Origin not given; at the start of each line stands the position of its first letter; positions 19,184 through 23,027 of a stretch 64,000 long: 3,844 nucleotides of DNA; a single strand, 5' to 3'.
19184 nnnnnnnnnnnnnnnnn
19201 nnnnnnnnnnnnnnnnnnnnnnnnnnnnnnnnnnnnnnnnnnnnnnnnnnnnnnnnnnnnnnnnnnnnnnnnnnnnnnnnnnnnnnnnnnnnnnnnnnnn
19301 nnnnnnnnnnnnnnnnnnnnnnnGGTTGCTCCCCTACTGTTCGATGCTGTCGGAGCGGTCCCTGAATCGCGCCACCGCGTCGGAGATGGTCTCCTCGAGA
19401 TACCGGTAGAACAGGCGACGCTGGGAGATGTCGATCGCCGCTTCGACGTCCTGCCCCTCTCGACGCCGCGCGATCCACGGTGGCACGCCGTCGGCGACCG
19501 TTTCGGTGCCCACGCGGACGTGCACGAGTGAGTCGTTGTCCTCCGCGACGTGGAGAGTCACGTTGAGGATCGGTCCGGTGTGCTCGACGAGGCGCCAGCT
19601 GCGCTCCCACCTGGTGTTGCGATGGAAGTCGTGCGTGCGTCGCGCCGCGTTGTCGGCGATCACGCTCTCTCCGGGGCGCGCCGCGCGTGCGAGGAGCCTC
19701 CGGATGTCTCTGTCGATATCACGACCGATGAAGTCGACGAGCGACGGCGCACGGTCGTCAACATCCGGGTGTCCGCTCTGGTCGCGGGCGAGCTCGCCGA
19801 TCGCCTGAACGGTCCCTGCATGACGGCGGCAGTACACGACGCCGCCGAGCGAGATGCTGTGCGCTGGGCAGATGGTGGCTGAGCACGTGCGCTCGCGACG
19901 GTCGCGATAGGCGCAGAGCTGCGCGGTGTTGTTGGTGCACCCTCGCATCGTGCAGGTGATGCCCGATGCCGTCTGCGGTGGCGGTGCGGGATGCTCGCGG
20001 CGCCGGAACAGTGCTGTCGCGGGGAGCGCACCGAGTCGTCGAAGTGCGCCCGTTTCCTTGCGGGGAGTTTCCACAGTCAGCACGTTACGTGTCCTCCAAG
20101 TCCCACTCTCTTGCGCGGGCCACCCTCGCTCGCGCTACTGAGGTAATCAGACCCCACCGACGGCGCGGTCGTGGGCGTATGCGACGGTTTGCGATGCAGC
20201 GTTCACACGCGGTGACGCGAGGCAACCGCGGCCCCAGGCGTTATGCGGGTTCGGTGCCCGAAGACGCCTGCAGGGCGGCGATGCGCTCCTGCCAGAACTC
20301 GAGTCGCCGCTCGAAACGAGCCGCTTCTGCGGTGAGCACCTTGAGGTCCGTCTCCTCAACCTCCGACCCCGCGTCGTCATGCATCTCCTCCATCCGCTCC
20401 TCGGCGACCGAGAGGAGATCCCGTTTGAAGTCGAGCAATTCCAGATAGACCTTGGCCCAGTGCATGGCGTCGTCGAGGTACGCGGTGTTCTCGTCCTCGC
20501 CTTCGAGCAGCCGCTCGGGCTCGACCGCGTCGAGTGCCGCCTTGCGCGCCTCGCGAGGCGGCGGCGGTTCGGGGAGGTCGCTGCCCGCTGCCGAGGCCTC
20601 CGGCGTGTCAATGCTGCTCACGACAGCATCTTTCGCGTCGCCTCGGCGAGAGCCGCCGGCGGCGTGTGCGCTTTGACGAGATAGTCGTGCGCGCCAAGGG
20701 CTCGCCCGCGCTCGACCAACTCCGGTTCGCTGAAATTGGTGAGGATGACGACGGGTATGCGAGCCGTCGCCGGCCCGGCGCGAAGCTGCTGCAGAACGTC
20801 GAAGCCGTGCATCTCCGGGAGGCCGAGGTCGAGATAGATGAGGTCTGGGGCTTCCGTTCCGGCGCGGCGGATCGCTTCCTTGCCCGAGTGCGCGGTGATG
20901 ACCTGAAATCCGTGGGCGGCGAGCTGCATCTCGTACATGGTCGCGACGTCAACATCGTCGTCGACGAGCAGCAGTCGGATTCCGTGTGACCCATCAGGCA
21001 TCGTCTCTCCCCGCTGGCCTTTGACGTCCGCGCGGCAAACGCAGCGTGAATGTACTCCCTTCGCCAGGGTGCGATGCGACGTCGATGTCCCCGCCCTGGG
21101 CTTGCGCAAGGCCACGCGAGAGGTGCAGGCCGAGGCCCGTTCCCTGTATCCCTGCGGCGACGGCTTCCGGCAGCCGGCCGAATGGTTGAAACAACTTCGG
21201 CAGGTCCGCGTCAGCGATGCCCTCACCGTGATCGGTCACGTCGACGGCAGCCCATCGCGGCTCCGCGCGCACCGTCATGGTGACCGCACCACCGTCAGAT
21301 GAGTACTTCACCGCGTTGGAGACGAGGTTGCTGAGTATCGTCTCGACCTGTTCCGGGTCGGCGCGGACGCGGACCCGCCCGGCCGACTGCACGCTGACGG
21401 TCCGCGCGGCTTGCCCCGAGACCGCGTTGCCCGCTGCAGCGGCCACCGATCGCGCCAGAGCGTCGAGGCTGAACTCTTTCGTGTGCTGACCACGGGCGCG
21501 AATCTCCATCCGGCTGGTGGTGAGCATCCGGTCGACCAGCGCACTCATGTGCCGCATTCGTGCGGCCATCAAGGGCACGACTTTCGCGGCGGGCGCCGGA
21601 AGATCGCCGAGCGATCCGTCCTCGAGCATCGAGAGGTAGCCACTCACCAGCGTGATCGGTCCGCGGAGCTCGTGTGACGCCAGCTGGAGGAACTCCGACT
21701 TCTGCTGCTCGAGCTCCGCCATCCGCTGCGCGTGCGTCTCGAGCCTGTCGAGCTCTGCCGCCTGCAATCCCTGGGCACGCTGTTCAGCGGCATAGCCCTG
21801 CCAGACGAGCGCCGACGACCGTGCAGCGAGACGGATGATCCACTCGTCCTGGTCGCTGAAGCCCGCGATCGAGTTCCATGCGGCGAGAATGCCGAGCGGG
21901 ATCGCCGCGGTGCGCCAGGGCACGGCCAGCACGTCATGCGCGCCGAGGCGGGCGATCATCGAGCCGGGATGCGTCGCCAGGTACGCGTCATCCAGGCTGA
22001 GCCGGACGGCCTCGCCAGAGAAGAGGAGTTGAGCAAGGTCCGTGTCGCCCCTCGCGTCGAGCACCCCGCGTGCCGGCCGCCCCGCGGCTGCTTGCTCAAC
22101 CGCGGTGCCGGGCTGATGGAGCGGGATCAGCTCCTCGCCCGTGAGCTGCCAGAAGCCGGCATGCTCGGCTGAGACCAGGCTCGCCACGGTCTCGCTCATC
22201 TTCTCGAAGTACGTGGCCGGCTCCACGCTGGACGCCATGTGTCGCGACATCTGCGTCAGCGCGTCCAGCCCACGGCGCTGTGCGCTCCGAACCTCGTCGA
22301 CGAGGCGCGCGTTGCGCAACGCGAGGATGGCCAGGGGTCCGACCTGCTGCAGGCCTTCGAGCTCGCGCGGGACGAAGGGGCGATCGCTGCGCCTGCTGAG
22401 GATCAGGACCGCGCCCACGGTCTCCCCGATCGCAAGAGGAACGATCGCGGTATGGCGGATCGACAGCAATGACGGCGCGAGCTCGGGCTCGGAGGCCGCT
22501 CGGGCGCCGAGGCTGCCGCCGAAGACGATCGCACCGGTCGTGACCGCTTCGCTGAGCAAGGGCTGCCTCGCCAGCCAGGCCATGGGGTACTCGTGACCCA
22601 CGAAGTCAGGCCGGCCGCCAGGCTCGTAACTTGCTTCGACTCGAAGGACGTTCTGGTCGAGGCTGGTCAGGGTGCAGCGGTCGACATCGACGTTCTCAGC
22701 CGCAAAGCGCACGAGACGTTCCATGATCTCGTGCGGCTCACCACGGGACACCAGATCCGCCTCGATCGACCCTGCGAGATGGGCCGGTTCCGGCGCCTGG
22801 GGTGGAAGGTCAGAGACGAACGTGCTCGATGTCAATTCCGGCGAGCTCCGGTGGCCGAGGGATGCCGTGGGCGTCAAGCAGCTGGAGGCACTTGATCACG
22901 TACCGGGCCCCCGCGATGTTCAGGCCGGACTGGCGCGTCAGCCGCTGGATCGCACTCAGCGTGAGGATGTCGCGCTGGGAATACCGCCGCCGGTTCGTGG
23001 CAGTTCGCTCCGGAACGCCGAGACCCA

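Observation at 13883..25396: Three paralogous sets of HspR-like MerR regulator, stand-alone receiver and soluble multi-GAF histidine kinase in 11.5 kb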

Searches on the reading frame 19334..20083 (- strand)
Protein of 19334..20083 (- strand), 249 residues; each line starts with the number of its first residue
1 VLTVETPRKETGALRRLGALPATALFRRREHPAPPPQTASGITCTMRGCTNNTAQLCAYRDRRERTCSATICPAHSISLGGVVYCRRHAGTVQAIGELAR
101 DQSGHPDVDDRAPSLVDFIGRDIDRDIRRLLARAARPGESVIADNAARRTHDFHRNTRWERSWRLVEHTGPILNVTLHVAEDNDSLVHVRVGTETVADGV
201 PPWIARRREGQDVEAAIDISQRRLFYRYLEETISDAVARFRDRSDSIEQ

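Call 6: search_protein_families(library=pfam, proteins=[window:19334-20083:-], max_evalue=0.01)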
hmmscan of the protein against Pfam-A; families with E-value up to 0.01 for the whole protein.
window:19334-20083:- (249 aa): 0 families

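Call 18: search_protein_families(library=pfam, proteins=[window:19334-20083:-], max_evalue=1)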
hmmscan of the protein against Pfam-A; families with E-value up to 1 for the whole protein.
window:19334-20083:- (249 aa): 0 families

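Call 22: search_protein_families(library=ncbifam, proteins=[window:19334-20083:-], max_evalue=0.01)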
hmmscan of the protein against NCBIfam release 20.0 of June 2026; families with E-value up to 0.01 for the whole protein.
window:19334-20083:- (249 aa): 0 families

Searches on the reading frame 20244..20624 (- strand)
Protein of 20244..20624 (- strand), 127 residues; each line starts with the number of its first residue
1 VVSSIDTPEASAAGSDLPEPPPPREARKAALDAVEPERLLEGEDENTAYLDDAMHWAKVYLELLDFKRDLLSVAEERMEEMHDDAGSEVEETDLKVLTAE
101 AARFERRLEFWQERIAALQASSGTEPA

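Call 18: search_protein_families(library=pfam, proteins=[window:20244-20624:-], max_evalue=1)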
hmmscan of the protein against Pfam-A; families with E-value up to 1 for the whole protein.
seq(127 aa): 1 family
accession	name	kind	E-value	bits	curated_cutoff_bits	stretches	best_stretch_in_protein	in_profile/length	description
PF18595.6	Nuf2_DHR10-like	-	0.084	13.4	28.4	1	89-121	68-100/117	Nuf2, DHR10-like domain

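Call 22: search_protein_families(library=ncbifam, proteins=[window:20244-20624:-], max_evalue=0.01)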
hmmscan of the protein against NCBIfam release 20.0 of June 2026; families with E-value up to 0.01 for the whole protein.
seq(127 aa): 1 family
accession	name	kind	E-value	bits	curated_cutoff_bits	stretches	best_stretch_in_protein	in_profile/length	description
NF010667.0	PRK14064.1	equivalog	0.0026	18.1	134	1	35-89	14-68/75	exodeoxyribonuclease VII small subunit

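Call 50: find_homologous_proteins(query=window:20244-20624:-, max_evalue=0.001)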
Query seq(127 aa) (127 aa): 141 proteins with E <= 0.001 among 243 candidates; the best 120 are listed.
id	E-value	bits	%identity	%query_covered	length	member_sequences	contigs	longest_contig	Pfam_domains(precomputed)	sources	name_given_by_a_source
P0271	1.8e-72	259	99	99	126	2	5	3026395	-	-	-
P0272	7.2e-61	222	87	99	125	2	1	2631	-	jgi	jgi:hypothetical protein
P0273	2.1e-57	211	82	99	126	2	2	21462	-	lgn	-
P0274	3.7e-56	207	80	99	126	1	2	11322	-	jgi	jgi:hypothetical protein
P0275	2.0e-55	204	87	81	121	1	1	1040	-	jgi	jgi:hypothetical protein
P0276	1.5e-54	202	77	99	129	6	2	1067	-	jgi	jgi:hypothetical protein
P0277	3.2e-52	194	75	99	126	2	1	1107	-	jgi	jgi:hypothetical protein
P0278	2.7e-51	191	74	99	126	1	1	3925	-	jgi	jgi:hypothetical protein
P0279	4.7e-50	187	73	99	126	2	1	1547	-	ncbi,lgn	-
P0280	3.3e-49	184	75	99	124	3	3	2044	-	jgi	jgi:hypothetical protein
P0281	1.7e-48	182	71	99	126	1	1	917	-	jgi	jgi:hypothetical protein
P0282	9.2e-45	170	70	99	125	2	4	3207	-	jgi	jgi:hypothetical protein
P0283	1.3e-43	166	72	87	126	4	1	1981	-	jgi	jgi:hypothetical protein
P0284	9.2e-42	160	67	99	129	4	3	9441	-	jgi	jgi:hypothetical protein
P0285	1.3e-41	160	74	83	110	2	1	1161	-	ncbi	-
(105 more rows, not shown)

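Call 60: predict_structure(alignment_id=A2)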
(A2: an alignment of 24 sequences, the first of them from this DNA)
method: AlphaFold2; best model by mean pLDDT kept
length: 127 residues; sequences in the alignment: 24
mean_pLDDT: 77.5   pTM: 0.64
mean pLDDT of the five models: 77.5, 76.4, 76.4, 75.6, 74.9
residues with pLDDT >= 90: 59; 70-90: 21; 50-70: 28; < 50: 19
segments of 3 or more residues with pLDDT < 50: 1-17
pLDDT, mean of each block of 10 residues (from residue 1): 41 45 58 71 95 98 96 86 71 88 94 97 62
secondary structure, 60 per line:
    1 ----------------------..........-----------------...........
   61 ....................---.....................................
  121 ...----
elements in order: H23-32 H50-80 H84-123

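Call 65: fold_search(model_id=the predicted structure, library=pdb)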
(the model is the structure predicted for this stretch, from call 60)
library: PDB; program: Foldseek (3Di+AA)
matches with E <= 10: 255; with E <= 0.001: 0
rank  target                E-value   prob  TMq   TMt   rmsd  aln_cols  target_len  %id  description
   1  9x1x                  3.5e-01  0.97  0.51  0.69   8.4       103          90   18  Crystal structure of de novo designed complement C9 mini-inhibitor form 2 (released 2026-02-18)
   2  2ic6_B                6.0e-01  0.99  0.51  0.82   1.7        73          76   23  The Coiled-coil Domain (residues 1-75) Structure of the Sin Nombre Virus Nucleocapsid Protein (released 2007-02-27)
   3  2ic9_A                6.7e-01  0.99  0.53  0.87   1.5        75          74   23  The Coiled-coil Domain (residues 1-93) Structure of the Sin Nombre Virus Nucleocapsid Protein (released 2007-02-27)
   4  9x1w                  7.5e-01  0.93  0.52  0.72   8.3       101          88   18  Crystal structure of de novo designed complement C9 mini-inhibitor form 1 (released 2026-02-18)
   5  8jxh_D                8.0e-01  0.84  0.53  0.63  12.4       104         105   10  rat megalin RAP complex wingA (released 2024-06-19)
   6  2ic6_A                8.5e-01  0.98  0.50  0.86   1.6        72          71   24  The Coiled-coil Domain (residues 1-75) Structure of the Sin Nombre Virus Nucleocapsid Protein (released 2007-02-27)
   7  8zar_B                1.1e+00  0.16  0.26  0.13  19.2       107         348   15  EmrAB-TolC MFS-type tripartite multidrug efflux pump FA (released 2025-04-30)
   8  7f6j_C                1.1e+00  0.84  0.54  0.64  12.7       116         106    9  Crystal structure of the PDZD8 coiled-coil domain - Rab7 complex (released 2022-02-23)
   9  2lfd_MODEL_1_A        1.1e+00  0.23  0.29  0.32  16.2       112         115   12  Solution NMR structure of Diiron protein in presence of 2 eq Zn2+, Northeast Structural Genomics Consortium Ta (released 2011-08-24)
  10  4fi5                  1.3e+00  0.96  0.51  0.88   1.5        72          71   14  Crystal structure of the N-terminal domain of Hantaan virus strain 76-118 nucleoprotein (released 2012-06-20)
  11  1tjl_A                1.3e+00  0.30  0.37  0.33  10.0       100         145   13  Crystal structure of transcription factor DksA from E. coli (released 2004-09-07)
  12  8zah_A                1.6e+00  0.82  0.57  0.30   9.0       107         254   16  Crystal structure of the channel protein CorA from Campylobacter jejuni (released 2024-06-19)
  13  3uul_A                1.6e+00  0.35  0.42  0.45   8.2       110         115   15  Crystal Structure of first N-terminal utrophin spectrin repeat (released 2012-09-19)
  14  3na7                  1.8e+00  0.87  0.54  0.30  15.1        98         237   12  2.2 Angstrom Structure of the HP0958 Protein from Helicobacter pylori CCUG 17874 (released 2010-09-22)
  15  5xg2                  1.8e+00  0.13  0.28  0.15  14.4       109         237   19  Crystal structure of a coiled-coil segment (residues 345-468 and 694-814) of Pyrococcus yayanosii Smc (released 2017-06-07)
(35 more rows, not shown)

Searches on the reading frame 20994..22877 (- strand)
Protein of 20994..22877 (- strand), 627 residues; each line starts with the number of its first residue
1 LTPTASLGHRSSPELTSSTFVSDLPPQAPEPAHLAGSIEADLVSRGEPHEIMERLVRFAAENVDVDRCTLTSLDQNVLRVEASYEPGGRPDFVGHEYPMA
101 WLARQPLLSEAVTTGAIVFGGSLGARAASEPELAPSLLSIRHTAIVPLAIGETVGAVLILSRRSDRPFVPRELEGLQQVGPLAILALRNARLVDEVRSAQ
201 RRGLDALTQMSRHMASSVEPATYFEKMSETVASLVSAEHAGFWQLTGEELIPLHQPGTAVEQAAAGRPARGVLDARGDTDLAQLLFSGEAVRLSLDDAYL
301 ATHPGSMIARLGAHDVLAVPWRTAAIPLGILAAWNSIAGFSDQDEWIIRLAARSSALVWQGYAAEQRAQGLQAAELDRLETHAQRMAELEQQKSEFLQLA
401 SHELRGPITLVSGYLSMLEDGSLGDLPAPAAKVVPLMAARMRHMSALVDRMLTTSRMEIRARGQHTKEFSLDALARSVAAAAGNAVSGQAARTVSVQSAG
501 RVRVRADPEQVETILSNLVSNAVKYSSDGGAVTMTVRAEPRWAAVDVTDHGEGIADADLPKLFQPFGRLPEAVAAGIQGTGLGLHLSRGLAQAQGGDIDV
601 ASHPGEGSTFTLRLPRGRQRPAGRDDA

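Call 6: search_protein_families(library=pfam, proteins=[window:20994-22877:-], max_evalue=0.01)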
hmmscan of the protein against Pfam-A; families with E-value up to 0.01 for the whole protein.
window:20994-22877:- (627 aa): 6 families
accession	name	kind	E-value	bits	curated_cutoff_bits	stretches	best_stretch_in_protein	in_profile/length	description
PF02518.31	HATPase_c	-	5.7e-27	94.8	26.4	1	507-616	2-109/111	Histidine kinase-, DNA gyrase B-, and HSP90-like ATPase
PF13492.12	GAF_3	-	8.1e-12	46.1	27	1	48-189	2-129/129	GAF domain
PF00512.31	HisKA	-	1.4e-11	44.7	26.9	1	392-458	1-64/66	His Kinase A (phospho-acceptor) domain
PF01590.32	GAF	-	3.4e-11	44.2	22.4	2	48-186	2-132/133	GAF domain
PF13185.12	GAF_2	-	1.9e-07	31.8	28.6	1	48-187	4-135/136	GAF domain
PF13581.12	HATPase_c_2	-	5.9e-06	26.8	27.4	1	499-593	19-111/127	Histidine kinase-like ATPase domain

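Call 22: search_protein_families(library=ncbifam, proteins=[window:20994-22877:-], max_evalue=0.01)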
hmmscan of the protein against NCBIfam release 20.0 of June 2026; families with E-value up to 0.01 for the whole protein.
window:20994-22877:- (627 aa): 78 families (the best 25 are shown)
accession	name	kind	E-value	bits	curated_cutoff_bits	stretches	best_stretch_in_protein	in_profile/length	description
TIGR02966.1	phoR_proteo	equivalog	1.2e-49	169.1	334.2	1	385-613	106-332/333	phosphate regulon sensor histidine kinase PhoR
NF046044.1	PnpS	equivalog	3.2e-42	144.9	400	1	386-615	163-390/390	two-component system histidine kinase PnpS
NF033092.0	HK_WalK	equivalog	6e-39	134.1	725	1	388-615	367-593/594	cell wall metabolism sensor histidine kinase WalK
NF008235.0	PRK11006.1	equivalog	2.7e-34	118.8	390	1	384-616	195-423/431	phosphate regulon sensor histidine kinase PhoR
NF040691.1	MtrAB_MtrB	equivalog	1e-32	113.9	450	1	378-619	256-495/507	MtrAB system histidine kinase MtrB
TIGR02956.1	TMAO_torS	equivalog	1.3e-31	109.6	676.5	1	383-618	453-684/967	TMAO reductase system sensor histidine kinase/response regulator TorS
NF041735.1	hist_kin_RppB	equivalog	1.7e-31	109.5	400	1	391-615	214-438/438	two-component system sensor histidine kinase RppB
NF008312.0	PRK11100.1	equivalog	5.9e-31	107.8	356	1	370-616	230-474/477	two-component system sensor histidine kinase CreC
NF008468.0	PRK11360.1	equivalog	7.4e-31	107.2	646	1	400-619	403-611/616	two-component system sensor histidine kinase AtoS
NF041880.1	EPS_EpsF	equivalog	1.3e-29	103.1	900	1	389-615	270-492/492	response regulator EpsF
NF008099.0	PRK10841.1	equivalog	2.3e-29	101.8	920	1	382-615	459-689/949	two-component system sensor histidine kinase RcsC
NF047874.1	MASE3_PAS_HK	subfamily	8.5e-29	100.8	560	1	504-616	513-625/655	MASE3 domain-containing sensor histidine kinase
NF041832.1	near_NosP_CTERM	subfamily_domain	6.6e-28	97.8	400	1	391-621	5-230/370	NahK/ErcS family hybrid sensor histidine kinase/response regulator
NF038297.2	hybrid_HK_HrmK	equivalog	3.1e-27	95.5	725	1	349-619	192-460/607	hybrid histidine kinase/response regulator HrmK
NF033093.1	HK_VicK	exception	3.1e-27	95.3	680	1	390-618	206-437/448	cell wall metabolism sensor histidine kinase VicK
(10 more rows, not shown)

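Call 64: search_solved_structures(query=window:20994-22877:-, max_evalue=0.001)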
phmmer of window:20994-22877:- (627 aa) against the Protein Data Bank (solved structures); distinct sequences matched with E-value up to 0.001: 57.
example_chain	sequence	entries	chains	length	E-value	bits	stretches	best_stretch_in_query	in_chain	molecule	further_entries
4i5s_A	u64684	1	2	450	2.6e-27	99.1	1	384-618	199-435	Putative histidine kinase CovS; VicK-like protein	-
4jas_A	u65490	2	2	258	7.1e-26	94.4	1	383-625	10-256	Histidine kinase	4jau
6paj_A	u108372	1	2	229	1.8e-24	89.7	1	389-616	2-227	Sensor protein SrrB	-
6azr_A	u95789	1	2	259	2.3e-24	89.4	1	383-625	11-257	Sensor histidine kinase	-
7z8n_A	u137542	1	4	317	3.5e-24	88.8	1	363-614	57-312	Histidine kinase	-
5uht_A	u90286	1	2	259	4.3e-24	88.5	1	383-625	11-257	Sensor histidine kinase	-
2c2a_A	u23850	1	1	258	4.4e-24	88.5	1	383-625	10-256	SENSOR HISTIDINE KINASE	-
3dge_A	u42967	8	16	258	4.4e-24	88.5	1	383-625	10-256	Sensor protein | Histidine kinase | Sensor histidine kinase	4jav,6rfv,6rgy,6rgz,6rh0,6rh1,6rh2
4u7n_A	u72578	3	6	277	6.1e-24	88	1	386-616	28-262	Histidine protein kinase sensor protein | Histidine kinase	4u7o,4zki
5c93_A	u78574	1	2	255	6.6e-24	87.9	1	388-616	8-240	Histidine kinase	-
6rh7_A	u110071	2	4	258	1.1e-22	83.9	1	383-625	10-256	Sensor histidine kinase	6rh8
8u4x_A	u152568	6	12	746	1.2e-22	83.7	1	379-615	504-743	histidine kinase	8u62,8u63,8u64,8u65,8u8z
3sl2_A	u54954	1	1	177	2.5e-19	72.8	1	504-621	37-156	Sensor histidine kinase yycG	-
9m08_C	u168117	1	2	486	2.9e-19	72.5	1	382-616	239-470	histidine kinase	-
4q20_A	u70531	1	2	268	5.7e-18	68.3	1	376-620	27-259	Sensor protein DivL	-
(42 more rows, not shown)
